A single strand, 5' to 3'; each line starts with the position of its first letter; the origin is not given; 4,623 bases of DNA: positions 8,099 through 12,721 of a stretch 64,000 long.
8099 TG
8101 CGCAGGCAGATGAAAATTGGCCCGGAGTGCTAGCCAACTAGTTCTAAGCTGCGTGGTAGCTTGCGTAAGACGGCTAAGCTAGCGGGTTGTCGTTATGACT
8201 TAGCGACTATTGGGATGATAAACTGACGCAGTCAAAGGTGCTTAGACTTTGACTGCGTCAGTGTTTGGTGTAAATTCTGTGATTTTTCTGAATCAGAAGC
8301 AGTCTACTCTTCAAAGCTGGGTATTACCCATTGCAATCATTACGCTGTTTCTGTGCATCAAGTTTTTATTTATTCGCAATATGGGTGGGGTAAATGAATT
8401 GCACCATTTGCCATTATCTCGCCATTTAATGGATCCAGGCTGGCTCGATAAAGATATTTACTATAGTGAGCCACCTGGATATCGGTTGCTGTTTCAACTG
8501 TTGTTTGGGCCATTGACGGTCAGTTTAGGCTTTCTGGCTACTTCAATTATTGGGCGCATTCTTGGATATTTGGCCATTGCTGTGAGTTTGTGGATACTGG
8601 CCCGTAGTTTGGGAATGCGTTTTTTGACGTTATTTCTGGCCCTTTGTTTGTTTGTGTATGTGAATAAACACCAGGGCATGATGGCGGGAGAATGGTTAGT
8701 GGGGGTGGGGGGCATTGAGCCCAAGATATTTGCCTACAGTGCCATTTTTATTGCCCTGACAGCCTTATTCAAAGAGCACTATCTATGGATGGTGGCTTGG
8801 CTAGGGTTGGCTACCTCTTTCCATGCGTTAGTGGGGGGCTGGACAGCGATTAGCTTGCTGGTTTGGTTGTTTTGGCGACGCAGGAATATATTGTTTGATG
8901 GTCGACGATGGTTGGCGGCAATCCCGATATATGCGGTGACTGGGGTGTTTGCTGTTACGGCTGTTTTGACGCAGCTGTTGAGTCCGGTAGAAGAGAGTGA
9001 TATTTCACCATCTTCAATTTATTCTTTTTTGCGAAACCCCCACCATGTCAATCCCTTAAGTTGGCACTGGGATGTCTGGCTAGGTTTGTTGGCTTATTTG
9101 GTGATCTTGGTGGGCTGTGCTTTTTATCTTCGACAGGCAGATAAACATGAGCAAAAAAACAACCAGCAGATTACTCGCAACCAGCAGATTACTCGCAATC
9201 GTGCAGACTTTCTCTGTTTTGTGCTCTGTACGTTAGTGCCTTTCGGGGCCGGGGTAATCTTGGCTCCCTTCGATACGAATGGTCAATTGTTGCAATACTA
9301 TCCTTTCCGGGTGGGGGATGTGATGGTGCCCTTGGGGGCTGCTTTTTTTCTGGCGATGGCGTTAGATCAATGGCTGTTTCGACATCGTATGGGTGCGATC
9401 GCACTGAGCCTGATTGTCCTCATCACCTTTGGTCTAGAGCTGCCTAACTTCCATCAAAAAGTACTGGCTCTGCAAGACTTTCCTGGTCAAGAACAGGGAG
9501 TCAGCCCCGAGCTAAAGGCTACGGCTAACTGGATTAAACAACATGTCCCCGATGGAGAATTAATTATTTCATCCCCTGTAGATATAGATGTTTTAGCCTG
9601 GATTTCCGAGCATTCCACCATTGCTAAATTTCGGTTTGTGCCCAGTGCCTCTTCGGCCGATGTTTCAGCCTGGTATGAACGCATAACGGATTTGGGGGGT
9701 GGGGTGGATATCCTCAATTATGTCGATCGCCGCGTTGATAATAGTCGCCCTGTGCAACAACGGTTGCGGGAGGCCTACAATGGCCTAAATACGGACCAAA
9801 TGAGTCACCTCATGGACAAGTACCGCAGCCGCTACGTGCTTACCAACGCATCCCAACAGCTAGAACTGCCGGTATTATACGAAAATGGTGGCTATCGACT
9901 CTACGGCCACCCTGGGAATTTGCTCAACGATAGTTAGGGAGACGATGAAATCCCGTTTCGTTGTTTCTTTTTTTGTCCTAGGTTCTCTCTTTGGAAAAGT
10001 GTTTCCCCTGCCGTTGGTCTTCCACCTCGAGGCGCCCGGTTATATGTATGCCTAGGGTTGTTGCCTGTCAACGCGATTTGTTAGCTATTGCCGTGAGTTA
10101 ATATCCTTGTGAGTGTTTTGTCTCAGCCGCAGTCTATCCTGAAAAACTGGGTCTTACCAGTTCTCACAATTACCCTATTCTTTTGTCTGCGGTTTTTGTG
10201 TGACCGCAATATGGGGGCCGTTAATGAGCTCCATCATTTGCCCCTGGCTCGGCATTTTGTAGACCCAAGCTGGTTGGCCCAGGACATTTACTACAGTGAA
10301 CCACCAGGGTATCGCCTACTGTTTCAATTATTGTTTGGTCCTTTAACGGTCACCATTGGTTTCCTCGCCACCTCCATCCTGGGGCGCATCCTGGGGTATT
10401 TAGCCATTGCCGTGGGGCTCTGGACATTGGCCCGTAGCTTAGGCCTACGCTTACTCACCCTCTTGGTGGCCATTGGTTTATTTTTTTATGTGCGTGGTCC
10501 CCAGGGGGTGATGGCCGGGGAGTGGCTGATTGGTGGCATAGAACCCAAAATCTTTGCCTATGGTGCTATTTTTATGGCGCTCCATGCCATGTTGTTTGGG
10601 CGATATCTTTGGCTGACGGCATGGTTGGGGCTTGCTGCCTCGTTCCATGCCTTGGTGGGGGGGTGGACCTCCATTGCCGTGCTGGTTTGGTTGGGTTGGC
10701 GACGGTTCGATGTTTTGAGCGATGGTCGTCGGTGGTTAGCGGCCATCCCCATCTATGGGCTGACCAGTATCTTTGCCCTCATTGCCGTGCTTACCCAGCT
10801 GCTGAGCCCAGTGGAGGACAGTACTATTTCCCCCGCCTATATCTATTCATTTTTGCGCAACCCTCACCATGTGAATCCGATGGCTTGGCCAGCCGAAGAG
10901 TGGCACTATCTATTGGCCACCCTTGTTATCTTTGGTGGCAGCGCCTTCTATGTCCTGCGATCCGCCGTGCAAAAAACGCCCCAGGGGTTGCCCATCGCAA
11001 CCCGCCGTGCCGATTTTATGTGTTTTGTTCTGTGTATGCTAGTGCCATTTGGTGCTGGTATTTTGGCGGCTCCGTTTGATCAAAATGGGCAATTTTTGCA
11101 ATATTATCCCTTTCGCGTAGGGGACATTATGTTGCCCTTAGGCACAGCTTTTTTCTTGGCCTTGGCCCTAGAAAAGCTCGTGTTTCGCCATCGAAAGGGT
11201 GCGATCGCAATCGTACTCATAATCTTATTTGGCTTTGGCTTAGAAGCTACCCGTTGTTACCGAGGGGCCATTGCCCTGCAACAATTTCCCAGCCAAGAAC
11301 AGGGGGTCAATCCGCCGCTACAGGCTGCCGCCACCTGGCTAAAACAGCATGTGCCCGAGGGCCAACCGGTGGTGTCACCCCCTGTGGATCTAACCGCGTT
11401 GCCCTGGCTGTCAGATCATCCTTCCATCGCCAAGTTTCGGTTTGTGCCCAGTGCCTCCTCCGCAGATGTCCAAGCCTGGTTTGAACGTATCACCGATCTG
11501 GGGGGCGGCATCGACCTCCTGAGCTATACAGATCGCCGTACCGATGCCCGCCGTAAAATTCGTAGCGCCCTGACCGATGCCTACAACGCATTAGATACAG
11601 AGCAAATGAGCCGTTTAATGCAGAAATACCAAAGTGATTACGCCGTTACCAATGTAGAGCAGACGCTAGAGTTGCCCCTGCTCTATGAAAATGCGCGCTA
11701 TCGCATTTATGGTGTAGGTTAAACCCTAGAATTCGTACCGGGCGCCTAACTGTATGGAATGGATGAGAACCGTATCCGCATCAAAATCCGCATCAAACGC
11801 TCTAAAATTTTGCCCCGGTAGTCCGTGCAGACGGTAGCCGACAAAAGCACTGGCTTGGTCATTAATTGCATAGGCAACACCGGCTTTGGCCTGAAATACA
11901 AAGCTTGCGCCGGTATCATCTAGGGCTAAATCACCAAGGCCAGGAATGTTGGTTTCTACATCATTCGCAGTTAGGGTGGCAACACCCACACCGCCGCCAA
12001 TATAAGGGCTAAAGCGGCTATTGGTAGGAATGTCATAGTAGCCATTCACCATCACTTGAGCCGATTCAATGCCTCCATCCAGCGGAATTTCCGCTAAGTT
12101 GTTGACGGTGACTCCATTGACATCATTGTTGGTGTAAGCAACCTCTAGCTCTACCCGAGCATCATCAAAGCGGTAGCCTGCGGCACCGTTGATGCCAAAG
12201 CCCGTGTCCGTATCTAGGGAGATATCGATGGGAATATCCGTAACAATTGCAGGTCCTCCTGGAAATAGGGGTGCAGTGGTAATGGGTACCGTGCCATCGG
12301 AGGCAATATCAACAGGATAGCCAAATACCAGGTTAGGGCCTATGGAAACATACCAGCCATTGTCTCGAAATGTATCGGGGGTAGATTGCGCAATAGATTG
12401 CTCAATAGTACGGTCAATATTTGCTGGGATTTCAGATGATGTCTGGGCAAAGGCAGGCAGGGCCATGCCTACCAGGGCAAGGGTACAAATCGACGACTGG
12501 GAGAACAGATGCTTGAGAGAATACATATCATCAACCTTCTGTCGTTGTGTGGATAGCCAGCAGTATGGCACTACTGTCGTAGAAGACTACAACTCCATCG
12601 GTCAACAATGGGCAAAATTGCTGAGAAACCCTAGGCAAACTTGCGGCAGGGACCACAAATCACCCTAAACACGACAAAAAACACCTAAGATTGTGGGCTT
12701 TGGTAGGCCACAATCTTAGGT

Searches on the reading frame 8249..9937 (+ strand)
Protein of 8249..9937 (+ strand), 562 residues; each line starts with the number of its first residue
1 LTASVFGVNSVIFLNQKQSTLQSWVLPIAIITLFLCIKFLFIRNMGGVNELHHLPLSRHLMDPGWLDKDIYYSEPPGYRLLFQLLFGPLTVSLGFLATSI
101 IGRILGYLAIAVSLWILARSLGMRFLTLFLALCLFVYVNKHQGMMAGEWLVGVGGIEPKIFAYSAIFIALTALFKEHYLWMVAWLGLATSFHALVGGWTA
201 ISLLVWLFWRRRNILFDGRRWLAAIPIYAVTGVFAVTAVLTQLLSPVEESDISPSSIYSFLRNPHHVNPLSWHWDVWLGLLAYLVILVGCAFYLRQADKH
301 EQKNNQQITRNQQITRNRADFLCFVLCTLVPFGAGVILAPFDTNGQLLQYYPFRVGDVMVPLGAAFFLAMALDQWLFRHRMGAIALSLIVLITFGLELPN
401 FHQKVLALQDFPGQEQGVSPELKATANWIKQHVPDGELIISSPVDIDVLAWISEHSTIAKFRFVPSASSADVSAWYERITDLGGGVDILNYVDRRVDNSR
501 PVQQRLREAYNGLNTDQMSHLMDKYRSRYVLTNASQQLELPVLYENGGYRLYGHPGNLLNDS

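Call 19: search_protein_families(library=pfam, proteins=[window:8249-9937:+], max_evalue=0.001)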
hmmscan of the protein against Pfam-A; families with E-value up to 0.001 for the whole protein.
window:8249-9937:+ (562 aa): 1 family
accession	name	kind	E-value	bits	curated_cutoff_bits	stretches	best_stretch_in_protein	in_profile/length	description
PF20604.3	DUF6798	-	0.00012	22.2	26.9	1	422-481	3-60/61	Domain of unknown function (DUF6798)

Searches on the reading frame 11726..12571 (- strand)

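Call 19: search_protein_families(library=pfam, proteins=[window:11726-12571:-], max_evalue=0.001)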
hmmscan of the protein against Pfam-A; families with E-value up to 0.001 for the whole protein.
window:11726-12571:- (281 aa): 5 families
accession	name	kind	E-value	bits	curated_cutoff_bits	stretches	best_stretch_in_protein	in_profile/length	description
PF01617.23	Surface_Ag_2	-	9.7e-20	71.5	22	2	167-262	132-214/247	Surface antigen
PF13505.12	OMP_b-brl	-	1.4e-15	58.3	28.7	1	119-281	38-175/175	Outer membrane protein beta-barrel domain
PF02462.21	Opacity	-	7e-06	26.6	21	1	131-251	1-105/126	Opacity family porin protein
PF09411.16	PagL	-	2.4e-05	24.9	23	0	183-249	55-112/136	Lipid A 3-O-deacylase (PagL)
PF03922.20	OmpW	-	3.4e-05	24.3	24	1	173-240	87-152/195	OmpW family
